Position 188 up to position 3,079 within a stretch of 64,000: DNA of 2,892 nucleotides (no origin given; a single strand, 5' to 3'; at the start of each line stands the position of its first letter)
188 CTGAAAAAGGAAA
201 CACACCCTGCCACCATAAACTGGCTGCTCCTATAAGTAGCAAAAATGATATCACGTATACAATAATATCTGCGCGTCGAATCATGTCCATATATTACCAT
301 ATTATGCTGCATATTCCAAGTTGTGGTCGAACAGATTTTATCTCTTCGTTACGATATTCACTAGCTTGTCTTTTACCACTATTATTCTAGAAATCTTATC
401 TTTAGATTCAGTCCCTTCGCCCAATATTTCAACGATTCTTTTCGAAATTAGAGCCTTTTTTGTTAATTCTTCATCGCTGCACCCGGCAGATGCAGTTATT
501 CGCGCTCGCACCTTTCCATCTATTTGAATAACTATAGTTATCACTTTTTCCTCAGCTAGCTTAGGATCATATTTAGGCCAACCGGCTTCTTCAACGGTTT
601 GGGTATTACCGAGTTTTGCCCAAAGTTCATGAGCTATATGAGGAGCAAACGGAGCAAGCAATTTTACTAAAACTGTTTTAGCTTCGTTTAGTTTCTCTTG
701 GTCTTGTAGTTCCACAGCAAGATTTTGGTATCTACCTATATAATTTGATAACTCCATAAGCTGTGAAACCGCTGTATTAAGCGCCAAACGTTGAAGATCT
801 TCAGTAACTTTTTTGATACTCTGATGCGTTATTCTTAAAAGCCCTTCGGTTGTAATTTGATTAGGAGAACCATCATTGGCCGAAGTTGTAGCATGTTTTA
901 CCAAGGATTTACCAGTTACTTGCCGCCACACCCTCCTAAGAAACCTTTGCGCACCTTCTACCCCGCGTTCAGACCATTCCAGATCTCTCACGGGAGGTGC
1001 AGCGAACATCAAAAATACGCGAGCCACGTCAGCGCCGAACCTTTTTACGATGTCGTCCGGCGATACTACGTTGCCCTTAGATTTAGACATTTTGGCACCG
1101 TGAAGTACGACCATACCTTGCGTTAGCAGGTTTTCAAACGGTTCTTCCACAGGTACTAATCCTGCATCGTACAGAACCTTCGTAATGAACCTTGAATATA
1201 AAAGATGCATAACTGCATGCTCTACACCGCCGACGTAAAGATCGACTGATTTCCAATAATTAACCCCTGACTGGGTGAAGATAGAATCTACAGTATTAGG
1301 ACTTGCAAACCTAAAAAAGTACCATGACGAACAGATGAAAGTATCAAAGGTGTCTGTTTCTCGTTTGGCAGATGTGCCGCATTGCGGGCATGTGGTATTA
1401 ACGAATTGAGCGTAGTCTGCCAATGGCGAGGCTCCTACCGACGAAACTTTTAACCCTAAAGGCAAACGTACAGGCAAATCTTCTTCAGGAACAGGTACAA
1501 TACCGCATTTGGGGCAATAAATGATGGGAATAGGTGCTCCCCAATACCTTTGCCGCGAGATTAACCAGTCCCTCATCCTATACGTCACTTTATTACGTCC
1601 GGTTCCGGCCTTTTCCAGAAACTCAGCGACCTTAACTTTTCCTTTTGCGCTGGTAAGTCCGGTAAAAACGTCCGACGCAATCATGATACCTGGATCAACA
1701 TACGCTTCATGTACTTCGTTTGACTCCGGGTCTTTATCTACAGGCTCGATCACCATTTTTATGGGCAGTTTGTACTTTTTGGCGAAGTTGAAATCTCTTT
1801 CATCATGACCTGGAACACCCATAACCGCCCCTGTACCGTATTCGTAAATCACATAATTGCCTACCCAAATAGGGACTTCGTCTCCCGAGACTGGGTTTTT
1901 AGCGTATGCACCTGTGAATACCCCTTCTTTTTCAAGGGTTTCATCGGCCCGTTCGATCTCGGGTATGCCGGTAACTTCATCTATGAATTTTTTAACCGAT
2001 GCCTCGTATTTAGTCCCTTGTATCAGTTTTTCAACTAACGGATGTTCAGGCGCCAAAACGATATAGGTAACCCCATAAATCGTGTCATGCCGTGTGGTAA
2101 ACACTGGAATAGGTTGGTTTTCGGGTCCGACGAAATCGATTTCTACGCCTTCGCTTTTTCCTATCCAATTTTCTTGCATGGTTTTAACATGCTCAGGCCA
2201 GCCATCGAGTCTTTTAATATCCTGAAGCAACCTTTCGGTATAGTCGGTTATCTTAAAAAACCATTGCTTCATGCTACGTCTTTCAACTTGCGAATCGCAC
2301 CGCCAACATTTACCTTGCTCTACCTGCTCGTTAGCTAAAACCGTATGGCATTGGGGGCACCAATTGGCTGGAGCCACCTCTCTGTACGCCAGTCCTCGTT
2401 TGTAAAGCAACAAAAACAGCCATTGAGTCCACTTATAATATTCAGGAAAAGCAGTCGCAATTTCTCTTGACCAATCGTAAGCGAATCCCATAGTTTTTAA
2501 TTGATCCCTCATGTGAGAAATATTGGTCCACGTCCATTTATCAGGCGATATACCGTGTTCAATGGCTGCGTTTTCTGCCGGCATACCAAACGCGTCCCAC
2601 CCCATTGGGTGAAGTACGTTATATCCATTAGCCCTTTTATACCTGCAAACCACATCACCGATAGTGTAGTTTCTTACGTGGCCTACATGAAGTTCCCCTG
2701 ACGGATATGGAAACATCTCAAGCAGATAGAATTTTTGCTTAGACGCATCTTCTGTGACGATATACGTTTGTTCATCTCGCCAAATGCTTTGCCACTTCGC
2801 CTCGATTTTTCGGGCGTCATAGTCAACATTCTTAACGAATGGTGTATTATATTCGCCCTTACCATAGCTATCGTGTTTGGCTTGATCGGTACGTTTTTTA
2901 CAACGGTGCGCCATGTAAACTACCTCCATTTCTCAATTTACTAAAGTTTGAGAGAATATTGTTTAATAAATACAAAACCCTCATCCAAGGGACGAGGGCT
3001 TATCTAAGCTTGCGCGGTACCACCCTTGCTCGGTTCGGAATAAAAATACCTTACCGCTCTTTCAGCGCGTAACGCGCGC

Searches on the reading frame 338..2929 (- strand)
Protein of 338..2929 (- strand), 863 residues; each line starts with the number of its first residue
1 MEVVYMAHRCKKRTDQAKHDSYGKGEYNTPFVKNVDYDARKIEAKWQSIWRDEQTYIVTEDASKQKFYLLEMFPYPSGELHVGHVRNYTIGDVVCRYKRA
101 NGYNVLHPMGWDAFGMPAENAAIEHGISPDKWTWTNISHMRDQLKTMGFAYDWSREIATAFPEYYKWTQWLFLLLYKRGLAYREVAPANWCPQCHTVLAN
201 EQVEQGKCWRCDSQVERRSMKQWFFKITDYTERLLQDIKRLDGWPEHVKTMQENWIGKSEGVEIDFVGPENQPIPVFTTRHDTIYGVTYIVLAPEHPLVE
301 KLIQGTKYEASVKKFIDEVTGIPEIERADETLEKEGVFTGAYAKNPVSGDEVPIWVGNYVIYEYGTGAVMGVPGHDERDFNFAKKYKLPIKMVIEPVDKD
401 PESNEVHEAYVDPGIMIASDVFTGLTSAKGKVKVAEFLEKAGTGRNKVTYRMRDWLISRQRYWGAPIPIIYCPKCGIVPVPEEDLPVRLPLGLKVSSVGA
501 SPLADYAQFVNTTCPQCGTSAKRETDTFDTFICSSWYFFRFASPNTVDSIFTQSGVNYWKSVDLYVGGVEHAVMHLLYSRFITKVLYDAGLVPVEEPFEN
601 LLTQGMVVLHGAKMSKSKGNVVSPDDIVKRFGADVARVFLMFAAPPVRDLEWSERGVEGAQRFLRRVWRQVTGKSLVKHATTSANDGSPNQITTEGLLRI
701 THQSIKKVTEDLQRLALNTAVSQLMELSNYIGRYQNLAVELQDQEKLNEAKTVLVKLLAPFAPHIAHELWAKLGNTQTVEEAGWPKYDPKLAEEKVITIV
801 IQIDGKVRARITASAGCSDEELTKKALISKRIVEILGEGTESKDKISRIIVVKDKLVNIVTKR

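Call 54: search_protein_families(library=pfam, proteins=[window:338-2929:-], max_evalue=0.00001)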
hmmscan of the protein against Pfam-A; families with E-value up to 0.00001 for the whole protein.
window:338-2929:- (863 aa): 5 families
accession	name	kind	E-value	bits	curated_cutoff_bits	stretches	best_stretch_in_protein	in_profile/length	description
PF13603.12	tRNA-synt_1_2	-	1.2e-69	233.9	25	1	253-438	1-184/185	Leucyl-tRNA synthetase, editing domain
PF00133.28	tRNA-synt_1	-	1.7e-55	189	22.7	2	46-260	2-229/414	tRNA synthetases class I (I, L, M and V)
PF09334.17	tRNA-synt_1g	-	5.1e-37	128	20.1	2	73-214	7-145/391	tRNA synthetases class I (M)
PF08264.19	Anticodon_1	-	1.6e-20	73.9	25.1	1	697-814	4-139/148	Anticodon-binding domain of tRNA ligase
PF01406.26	tRNA-synt_1e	-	1.7e-08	34.6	27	0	599-658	239-297/301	tRNA synthetases class I (C) catalytic domain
